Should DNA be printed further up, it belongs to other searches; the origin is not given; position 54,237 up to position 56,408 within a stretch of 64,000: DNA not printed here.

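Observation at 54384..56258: Histidine kinase whose input module is a CUT2-type ABC transporter ATPase domain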

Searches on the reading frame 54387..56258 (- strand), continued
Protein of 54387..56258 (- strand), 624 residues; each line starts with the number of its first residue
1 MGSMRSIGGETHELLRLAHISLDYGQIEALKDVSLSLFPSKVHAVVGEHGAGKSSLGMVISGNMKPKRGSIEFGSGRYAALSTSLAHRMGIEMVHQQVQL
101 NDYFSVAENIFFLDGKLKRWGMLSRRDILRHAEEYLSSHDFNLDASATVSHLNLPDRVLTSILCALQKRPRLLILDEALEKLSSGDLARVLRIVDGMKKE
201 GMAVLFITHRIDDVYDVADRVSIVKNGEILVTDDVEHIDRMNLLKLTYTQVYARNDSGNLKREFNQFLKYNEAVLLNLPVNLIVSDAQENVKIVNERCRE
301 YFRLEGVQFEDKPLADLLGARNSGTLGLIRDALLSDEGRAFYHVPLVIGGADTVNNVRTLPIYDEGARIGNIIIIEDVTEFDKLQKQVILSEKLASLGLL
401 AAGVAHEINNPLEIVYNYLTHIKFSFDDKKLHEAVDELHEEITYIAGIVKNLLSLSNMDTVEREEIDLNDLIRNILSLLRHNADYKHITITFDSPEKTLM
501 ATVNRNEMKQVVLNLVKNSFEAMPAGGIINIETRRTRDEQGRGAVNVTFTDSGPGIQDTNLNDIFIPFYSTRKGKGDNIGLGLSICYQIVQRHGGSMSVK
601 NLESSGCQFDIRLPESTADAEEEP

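Call 13: find_encoding_contigs(protein=P0031, flank=10000, max_places=2)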
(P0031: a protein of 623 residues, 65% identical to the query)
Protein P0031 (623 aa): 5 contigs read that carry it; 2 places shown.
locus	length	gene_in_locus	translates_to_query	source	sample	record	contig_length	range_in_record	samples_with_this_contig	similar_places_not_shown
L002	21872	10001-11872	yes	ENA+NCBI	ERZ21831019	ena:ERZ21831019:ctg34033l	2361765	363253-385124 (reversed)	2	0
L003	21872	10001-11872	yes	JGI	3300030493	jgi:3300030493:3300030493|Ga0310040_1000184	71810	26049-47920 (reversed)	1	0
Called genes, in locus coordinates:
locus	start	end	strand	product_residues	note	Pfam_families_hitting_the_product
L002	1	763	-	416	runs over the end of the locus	-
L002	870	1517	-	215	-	PF19823:DUF6305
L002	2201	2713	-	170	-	-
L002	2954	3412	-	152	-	PF14588:YjgF_endoribonc, PF01042:Ribonuc_L-PSP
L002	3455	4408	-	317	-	PF02653:BPD_transp_2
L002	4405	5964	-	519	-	PF00005:ABC_tran, PF13304:AAA_21 (faint), PF00005:ABC_tran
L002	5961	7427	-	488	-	PF00171:Aldedh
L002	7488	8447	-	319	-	PF00532:Peripla_BP_1, PF13407:Peripla_BP_4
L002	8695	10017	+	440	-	PF00072:Response_reg, PF03709:OKR_DC_1_N (faint), PF07724:AAA_2 (faint), PF00158:Sigma54_activat, PF14532:Sigma54_activ_2, PF00004:AAA (faint), PF25601:AAA_lid_14, PF02954:HTH_8, +1 more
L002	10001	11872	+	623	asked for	PF00005:ABC_tran, PF00512:HisKA, PF02518:HATPase_c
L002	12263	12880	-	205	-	PF00702:Hydrolase, PF12710:HAD (weak)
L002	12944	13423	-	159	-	-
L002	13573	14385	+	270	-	PF01663:Phosphodiest (faint)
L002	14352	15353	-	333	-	PF00005:ABC_tran, PF08352:oligo_HPY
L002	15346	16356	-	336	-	PF00005:ABC_tran, PF08352:oligo_HPY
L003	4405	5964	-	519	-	PF00005:ABC_tran, PF13304:AAA_21 (faint), PF00005:ABC_tran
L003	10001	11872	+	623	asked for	PF00005:ABC_tran, PF00512:HisKA, PF02518:HATPase_c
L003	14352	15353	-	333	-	PF00005:ABC_tran, PF08352:oligo_HPY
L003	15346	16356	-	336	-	PF00005:ABC_tran, PF08352:oligo_HPY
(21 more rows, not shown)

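Call 14: find_encoding_contigs(protein=P0060, flank=10000, max_places=2)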
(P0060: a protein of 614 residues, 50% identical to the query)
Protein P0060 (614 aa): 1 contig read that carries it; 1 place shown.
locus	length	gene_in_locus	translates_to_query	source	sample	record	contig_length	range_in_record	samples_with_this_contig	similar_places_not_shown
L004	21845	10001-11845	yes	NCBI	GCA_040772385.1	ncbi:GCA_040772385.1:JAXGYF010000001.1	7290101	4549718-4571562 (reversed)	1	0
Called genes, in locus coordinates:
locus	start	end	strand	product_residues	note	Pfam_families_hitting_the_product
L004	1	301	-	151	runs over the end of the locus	PF02502:LacAB_rpiB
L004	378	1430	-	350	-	PF01210:NAD_Gly3P_dh_N, PF02558:ApbA, PF07479:NAD_Gly3P_dh_C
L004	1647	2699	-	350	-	PF01210:NAD_Gly3P_dh_N, PF02558:ApbA, PF07479:NAD_Gly3P_dh_C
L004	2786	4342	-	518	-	PF00370:FGGY_N, PF02782:FGGY_C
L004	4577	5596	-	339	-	PF00532:Peripla_BP_1, PF13407:Peripla_BP_4, PF13377:Peripla_BP_3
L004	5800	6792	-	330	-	PF02653:BPD_transp_2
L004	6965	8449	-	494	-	PF02463:SMC_N (faint), PF00005:ABC_tran, PF13304:AAA_21 (faint), PF00005:ABC_tran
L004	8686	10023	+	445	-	PF00072:Response_reg, PF00158:Sigma54_activat, PF14532:Sigma54_activ_2, PF25601:AAA_lid_14, PF02954:HTH_8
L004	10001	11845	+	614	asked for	PF00005:ABC_tran, PF08448:PAS_4 (weak), PF00512:HisKA, PF02518:HATPase_c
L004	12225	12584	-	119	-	PF13495:Phage_int_SAM_4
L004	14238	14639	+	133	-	-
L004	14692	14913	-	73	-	-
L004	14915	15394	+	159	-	PF00903:Glyoxalase, PF12681:Glyoxalase_2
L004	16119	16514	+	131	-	-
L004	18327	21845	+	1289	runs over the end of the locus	PF19961:EAD8, PF20703:nSTAND1, PF24817:WD40_WDHD1_1st, PF24807:WD40_CDC20-Fz, PF00400:WD40, PF23381:Beta-prop_IFT122_1st, PF23409:Beta-prop_EML, PF23414:Beta-prop_EML_2, +82 more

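Call 32: find_encoding_contigs(protein=P0001, flank=6000, max_places=6)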
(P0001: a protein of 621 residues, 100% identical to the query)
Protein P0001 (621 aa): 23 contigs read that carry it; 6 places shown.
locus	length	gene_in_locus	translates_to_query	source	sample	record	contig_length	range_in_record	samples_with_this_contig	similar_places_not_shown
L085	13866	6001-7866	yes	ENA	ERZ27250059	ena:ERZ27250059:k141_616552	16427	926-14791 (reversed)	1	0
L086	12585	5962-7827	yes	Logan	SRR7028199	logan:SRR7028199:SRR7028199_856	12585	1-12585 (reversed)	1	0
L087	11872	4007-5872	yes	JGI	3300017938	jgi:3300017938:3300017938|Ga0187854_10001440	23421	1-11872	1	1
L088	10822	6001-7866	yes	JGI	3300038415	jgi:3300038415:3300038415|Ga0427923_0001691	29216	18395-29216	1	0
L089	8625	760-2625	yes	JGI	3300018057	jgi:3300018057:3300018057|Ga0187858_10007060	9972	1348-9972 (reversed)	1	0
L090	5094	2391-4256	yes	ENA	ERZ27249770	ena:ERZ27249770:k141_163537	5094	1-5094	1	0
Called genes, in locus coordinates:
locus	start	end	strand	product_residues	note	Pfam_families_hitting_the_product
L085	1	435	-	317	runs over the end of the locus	PF02653:BPD_transp_2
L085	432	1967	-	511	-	PF00005:ABC_tran, PF13304:AAA_21 (faint), PF00005:ABC_tran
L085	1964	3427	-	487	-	PF00171:Aldedh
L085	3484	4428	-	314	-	PF00532:Peripla_BP_1, PF13377:Peripla_BP_3 (faint), PF13407:Peripla_BP_4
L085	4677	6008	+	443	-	PF00072:Response_reg, PF00158:Sigma54_activat, PF14532:Sigma54_activ_2, PF25601:AAA_lid_14, PF02954:HTH_8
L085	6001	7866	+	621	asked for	PF00005:ABC_tran, PF08448:PAS_4, PF00512:HisKA, PF02518:HATPase_c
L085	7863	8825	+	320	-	PF08240:ADH_N, PF00107:ADH_zinc_N, PF13602:ADH_zinc_N_2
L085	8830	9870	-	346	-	PF01791:DeoC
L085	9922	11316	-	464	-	PF06500:FrsA-like, PF12146:Hydrolase_4 (faint), PF12697:Abhydrolase_6, PF00326:Peptidase_S9 (weak), PF05448:AXE1 (weak)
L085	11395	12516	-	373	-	-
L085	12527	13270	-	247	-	PF17131:TP_0789-like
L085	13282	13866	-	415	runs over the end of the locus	PF12704:MacB_PCD, PF02687:FtsX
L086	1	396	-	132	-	?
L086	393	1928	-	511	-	PF00005:ABC_tran, PF13304:AAA_21 (faint), PF00005:ABC_tran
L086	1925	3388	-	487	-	PF00171:Aldedh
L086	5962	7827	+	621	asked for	PF00005:ABC_tran, PF08448:PAS_4, PF00512:HisKA, PF02518:HATPase_c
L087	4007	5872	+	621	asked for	PF00005:ABC_tran, PF08448:PAS_4, PF00512:HisKA, PF02518:HATPase_c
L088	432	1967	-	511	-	PF00005:ABC_tran, PF13304:AAA_21 (faint), PF00005:ABC_tran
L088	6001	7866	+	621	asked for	PF00005:ABC_tran, PF08448:PAS_4, PF00512:HisKA, PF02518:HATPase_c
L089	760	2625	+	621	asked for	PF00005:ABC_tran, PF08448:PAS_4, PF00512:HisKA, PF02518:HATPase_c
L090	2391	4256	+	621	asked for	PF00005:ABC_tran, PF08448:PAS_4, PF00512:HisKA, PF02518:HATPase_c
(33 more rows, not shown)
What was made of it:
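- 54384..56258 (-): NBD-PAS-HisKA-HATPase_c sensor histidine kinase (624 aa, or 621 aa from Met4 at 56249). The identical protein occurs on 23 or more independent contigs (call 32).
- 56242..57574 (-): Cognate NtrC-type response regulator (REC, sigma-54 AAA+, lid, HTH_8). Here it is split by a one-base insertion at 57023/57024. Its stop overlaps the kinase start by 8-17 nt. It is an intact 443 aa in near-identical contigs (call 32).
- The identical 621-aa product is called on 23 or more independent contigs (call 32).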

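Call 35: predict_structure(alignment_id=A2)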
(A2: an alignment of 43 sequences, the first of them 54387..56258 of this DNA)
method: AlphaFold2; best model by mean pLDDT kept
length: 624 residues; sequences in the alignment: 43
mean_pLDDT: 73.9   pTM: 0.42
mean pLDDT of the five models: 73.9, 72.4, 71.0, 70.9, 70.4
residues with pLDDT >= 90: 123; 70-90: 300; 50-70: 95; < 50: 106
segments of 3 or more residues with pLDDT < 50: 1-10, 241-271, 387-409, 447-460, 564-581, 619-624
pLDDT, mean of each block of 10 residues (from residue 1): 35 87 78 91 84 87 90 91 91 84 89 69 78 92 92 91 92 92 89 91 89 77 81 71 46 36 46 58 85 83 75 85 85 78 81 82 69 79 49 36 43 57 66 66 51 40 78 79 77 87 80 78 82 88 88 73 49 33 64 82 82 73 38
secondary structure, 60 per line:
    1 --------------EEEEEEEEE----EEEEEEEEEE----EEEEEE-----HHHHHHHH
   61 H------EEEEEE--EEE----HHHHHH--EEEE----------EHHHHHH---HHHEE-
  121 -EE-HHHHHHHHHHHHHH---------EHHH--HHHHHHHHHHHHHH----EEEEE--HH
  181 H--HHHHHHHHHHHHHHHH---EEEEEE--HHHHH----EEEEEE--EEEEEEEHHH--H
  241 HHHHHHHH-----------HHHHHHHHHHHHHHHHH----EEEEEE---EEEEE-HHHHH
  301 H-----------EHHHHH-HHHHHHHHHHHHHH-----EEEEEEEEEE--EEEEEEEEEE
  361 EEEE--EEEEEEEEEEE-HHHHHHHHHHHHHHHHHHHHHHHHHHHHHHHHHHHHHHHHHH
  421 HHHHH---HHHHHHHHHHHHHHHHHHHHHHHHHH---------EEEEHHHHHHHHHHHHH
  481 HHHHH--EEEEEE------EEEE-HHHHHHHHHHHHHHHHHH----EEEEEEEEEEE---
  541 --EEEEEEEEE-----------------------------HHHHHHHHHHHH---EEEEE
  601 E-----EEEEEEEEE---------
elements in order: E15-23 E28-37 E42-47 H53-61 E68-73 E76-78 H83-88 E91-94 H106-111 H125-138 H154-167 E172-176 H184-199 E203-208 H211-215 E220-225 E228-234 H240-248 H260-276 E281-286 E290-294 H296-301 H314-318 H320-333 E339-348 E351-364 E367-377 H379-425 H429-454 E464-467 H468-485 E488-493 E500-503 H505-522 E527-537 E543-551 H581-592 E596-601 E607-615
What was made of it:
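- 55119..55442 (-): PAS domain (residues 273-380), preceded by a low-confidence linker and helix (residues 251-272). AF2 pLDDT is about 80 (call 35).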

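Call 39: fold_search(model_id=the predicted structure, library=pdb)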
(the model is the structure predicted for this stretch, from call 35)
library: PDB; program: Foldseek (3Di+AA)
matches with E <= 10: 1907; with E <= 0.001: 1565
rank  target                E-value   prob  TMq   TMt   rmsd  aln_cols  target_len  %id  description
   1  4gcz_A                7.2e-24  1.00  0.26  0.41  14.5       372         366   23  Structure of a blue-light photoreceptor (released 2013-06-19)
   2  9a5d_A                2.2e-23  1.00  0.25  0.25  30.6       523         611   18  Integrative model of WALK-YYCH by crosslinking MS and deep learning (released 2024-09-18)
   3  8a52_A                6.5e-23  1.00  0.22  0.36  17.4       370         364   22  Crystal structure of a chimeric LOV-Histidine kinase SB2F1 (asymmetrical variant, trigonal form with long c-axis) (released 2023-12-27)
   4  8a7f_A                2.2e-22  1.00  0.22  0.37  17.3       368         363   22  Crystal structure of a chimeric LOV-Histidine kinase SB2F1-I66R mutant (asymmetrical variant, trigonal form with long  (released 2024-01-10)
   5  8a6x_B                2.2e-22  1.00  0.23  0.37  17.9       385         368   22  Crystal structure of a chimeric LOV-Histidine kinase SB2F1 (asymmetrical variant, trigonal form with long c axis) (released 2024-01-10)
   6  4gcz_B                2.5e-22  1.00  0.24  0.35  15.3       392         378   22  Structure of a blue-light photoreceptor (released 2013-06-19)
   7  8a3u                  1.2e-21  1.00  0.22  0.37  17.7       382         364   22  Crystal structure of a chimeric LOV-Histidine kinase SB2F1 (symmetrical variant, trigonal form with short c-axis) (released 2023-12-20)
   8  8a7f_B                1.7e-21  1.00  0.22  0.37  17.9       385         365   21  Crystal structure of a chimeric LOV-Histidine kinase SB2F1-I66R mutant (asymmetrical variant, trigonal form with long  (released 2024-01-10)
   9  8a7h_A                6.2e-21  1.00  0.22  0.36  17.4       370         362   22  Crystal structure of a chimeric LOV-Histidine kinase SB2F1-I66R mutant (light state; asymmetrical variant, trigonal fo (released 2024-01-10)
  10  6cvl_D                9.8e-20  1.00  0.33  0.58  12.0       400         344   20  Crystal structure of the Escherichia coli ATPgS-bound MetNI methionine ABC transporter in complex with its MetQ bindin (released 2018-11-14)
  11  3tuz_H                1.3e-19  1.00  0.33  0.57  12.7       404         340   18  Inward facing conformations of the MetNI methionine ABC transporter: CY5 SeMet soak crystal form (released 2011-11-30)
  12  9j4r_B                2.4e-19  1.00  0.32  0.57  10.1       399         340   20  Cryo-EM structure of ferric ion importer, FbpBC, from Thermus thermophilus (released 2025-08-13)
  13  6cvl_C                2.7e-19  1.00  0.32  0.58  12.0       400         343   20  Crystal structure of the Escherichia coli ATPgS-bound MetNI methionine ABC transporter in complex with its MetQ bindin (released 2018-11-14)
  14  2it1_A                1.0e-18  1.00  0.33  0.53  10.1       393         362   18  Structure of PH0203 protein from Pyrococcus horikoshii (released 2007-10-30)
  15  3tui_C                1.7e-18  1.00  0.33  0.58  12.4       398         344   18  Inward facing conformations of the MetNI methionine ABC transporter: CY5 native crystal form (released 2011-11-30)
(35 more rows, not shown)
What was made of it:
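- On ABC transporter nucleotide-binding domain (Pfam PF00005): The AF2 model matches solved NBDs with target-normalised TM-score about 0.8-0.87 (call 39).
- Closest known: MalK, MetN and ModC: importer NBDs with C-terminal regulatory domains. Same: Foldseek aligns about 400 columns of the model to MetN, FbpC and a MalK-like protein (call 39).
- Foldseek aligns the N-terminal half to NBDs that carry C-terminal regulatory domains (MetN, FbpC, a MalK-like protein) over about 400 columns (call 39). The C-terminal half resembles PAS-linked cytoplasmic kinases of the YF1/LOV-HK type (call 39).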
